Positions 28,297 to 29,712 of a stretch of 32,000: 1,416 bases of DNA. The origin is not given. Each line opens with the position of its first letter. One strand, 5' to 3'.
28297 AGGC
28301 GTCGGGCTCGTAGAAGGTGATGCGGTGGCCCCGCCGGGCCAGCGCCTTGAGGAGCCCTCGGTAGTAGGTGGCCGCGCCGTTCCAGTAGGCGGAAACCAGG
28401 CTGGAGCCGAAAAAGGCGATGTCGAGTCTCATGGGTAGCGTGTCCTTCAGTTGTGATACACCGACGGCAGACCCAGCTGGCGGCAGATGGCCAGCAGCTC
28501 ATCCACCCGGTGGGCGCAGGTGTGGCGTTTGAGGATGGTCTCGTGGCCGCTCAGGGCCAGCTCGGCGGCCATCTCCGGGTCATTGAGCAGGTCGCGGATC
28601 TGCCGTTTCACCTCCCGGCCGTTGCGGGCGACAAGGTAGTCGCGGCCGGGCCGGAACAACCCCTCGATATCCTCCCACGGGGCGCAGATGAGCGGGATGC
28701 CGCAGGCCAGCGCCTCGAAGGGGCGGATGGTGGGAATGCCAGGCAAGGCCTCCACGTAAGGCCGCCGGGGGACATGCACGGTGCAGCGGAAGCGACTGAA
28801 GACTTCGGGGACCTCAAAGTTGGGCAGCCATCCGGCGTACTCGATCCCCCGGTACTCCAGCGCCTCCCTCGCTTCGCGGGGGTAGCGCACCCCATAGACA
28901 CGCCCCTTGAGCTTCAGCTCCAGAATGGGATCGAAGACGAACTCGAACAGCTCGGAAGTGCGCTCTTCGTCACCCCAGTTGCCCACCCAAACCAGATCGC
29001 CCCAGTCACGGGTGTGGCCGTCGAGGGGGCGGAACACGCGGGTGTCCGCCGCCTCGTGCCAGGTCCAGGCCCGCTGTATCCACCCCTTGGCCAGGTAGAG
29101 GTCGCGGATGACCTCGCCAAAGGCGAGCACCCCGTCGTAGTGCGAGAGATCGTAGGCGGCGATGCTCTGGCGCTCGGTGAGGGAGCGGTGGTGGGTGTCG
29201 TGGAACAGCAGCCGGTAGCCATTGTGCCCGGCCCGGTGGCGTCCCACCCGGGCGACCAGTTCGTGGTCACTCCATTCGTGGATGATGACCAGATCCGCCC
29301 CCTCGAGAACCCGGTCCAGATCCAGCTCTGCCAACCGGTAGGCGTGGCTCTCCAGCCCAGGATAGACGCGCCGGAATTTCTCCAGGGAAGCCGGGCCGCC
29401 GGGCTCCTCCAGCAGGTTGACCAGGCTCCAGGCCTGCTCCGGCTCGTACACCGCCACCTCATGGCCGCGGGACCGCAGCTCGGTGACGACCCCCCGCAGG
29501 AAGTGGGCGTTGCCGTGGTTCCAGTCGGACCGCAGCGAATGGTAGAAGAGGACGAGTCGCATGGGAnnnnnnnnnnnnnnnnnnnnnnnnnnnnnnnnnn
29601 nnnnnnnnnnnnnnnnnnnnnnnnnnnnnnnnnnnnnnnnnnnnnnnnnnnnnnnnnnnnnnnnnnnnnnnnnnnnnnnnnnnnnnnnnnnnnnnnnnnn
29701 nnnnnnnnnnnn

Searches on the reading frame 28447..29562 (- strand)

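Call 80: search_protein_families(library=pfam, proteins=[window:28447-29562:-], max_evalue=0.00001)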
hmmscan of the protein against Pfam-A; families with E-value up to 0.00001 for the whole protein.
window:28447-29562:- (371 aa): 3 families
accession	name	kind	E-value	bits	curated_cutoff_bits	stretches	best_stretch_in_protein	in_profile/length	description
PF13524.12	Glyco_trans_1_2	-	1.6e-37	129.1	25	1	207-358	3-144/144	Glycosyl transferase-like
PF00534.26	Glycos_transf_1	-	6.7e-06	26.2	26.4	0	238-336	73-166/172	Glycosyl transferases group 1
PF13692.12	Glyco_trans_1_4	-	8.8e-06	26.5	27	0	190-328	4-142/142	Glycosyl transferases group 1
